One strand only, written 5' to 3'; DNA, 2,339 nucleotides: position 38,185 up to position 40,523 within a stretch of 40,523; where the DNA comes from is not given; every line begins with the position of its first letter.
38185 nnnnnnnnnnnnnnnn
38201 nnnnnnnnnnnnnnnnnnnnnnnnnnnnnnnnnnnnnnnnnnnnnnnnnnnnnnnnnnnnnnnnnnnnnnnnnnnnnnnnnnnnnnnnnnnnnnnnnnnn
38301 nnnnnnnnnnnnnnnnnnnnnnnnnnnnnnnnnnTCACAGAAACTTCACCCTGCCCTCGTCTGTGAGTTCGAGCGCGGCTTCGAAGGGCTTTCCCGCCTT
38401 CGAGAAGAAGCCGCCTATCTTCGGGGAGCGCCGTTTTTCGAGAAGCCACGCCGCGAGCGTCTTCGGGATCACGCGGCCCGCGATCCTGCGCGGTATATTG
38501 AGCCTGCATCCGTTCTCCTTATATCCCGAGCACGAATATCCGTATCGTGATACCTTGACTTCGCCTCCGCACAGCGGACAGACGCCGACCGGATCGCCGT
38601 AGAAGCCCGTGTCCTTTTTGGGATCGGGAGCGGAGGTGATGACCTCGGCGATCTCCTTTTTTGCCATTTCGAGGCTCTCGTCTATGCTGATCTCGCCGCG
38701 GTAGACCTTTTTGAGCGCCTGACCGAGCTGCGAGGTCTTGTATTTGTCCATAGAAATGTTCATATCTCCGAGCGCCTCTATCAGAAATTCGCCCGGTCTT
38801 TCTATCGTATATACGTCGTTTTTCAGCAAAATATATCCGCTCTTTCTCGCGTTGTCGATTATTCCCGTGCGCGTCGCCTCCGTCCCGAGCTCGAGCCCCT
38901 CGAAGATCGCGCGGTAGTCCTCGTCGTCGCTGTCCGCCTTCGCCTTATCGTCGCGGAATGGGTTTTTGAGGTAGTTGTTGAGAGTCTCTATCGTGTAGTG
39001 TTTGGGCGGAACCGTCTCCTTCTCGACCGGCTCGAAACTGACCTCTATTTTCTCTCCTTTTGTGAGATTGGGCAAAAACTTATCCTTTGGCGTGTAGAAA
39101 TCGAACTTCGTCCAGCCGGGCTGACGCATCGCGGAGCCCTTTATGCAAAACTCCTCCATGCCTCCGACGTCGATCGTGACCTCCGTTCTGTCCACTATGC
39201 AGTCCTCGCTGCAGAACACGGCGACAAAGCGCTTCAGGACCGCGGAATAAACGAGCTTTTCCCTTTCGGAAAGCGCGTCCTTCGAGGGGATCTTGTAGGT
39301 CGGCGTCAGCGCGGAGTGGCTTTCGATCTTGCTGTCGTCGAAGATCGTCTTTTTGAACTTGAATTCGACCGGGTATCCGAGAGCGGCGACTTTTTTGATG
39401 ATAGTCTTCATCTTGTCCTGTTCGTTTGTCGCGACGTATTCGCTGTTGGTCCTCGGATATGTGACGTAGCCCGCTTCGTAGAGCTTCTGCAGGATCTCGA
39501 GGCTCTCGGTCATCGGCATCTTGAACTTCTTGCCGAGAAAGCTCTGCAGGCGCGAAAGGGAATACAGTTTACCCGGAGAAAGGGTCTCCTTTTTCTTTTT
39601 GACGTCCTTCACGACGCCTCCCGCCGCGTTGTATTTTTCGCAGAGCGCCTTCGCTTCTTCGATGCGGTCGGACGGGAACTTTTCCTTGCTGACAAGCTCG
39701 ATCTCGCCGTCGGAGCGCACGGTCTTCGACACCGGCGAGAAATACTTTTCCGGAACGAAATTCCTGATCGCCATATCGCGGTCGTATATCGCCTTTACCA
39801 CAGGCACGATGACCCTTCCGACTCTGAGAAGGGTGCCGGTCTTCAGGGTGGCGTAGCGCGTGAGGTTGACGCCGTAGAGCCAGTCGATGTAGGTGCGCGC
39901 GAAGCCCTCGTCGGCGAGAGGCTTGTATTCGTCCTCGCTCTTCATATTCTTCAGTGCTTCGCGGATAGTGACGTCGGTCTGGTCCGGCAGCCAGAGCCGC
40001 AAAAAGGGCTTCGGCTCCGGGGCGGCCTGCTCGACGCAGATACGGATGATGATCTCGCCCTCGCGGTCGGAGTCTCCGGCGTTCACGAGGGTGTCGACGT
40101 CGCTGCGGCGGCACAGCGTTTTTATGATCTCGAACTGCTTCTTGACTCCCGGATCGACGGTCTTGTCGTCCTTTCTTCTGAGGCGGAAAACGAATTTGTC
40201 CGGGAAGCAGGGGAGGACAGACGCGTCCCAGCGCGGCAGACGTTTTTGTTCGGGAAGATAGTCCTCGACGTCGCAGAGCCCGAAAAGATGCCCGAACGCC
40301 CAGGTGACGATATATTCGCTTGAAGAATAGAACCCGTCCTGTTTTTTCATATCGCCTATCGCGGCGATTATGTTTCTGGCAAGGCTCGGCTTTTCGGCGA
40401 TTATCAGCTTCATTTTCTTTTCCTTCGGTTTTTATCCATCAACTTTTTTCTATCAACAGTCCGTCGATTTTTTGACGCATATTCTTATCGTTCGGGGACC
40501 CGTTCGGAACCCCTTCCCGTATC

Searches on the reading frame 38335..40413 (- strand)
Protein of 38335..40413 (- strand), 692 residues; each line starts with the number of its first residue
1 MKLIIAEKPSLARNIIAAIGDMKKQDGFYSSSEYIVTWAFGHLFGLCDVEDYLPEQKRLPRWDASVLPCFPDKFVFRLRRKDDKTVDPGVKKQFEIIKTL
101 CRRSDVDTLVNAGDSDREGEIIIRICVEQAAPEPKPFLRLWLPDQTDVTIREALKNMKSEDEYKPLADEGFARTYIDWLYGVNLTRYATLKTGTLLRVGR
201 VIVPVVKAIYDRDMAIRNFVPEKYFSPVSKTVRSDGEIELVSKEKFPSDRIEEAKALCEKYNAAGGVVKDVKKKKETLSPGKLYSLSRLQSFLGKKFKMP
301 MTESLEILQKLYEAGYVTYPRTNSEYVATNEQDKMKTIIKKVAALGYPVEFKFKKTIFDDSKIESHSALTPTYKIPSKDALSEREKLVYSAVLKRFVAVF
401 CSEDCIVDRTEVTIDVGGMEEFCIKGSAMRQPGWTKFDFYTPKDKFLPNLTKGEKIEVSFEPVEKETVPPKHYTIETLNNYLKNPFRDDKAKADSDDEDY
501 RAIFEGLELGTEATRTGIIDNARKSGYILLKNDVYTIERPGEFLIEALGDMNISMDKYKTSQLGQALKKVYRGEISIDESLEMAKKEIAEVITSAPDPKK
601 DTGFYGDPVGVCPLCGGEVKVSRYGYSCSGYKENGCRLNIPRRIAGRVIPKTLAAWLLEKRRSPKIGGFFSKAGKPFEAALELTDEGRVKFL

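Call 9: search_protein_families(library=pfam, proteins=[window:38335-40413:-], max_evalue=0.001)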
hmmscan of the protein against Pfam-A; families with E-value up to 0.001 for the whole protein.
window:38335-40413:- (692 aa): 3 families
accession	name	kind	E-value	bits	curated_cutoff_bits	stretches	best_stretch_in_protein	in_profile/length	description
PF01131.25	Topoisom_bac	-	2.3e-79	267.7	35.1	1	163-579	3-408/411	DNA topoisomerase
PF13342.12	Toprim_Crpt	-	2.5e-13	50.2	32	1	635-691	1-57/60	C-terminal repeat of topoisomerase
PF01751.28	Toprim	-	6.5e-06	26.7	23.1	1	2-122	1-72/96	Toprim domain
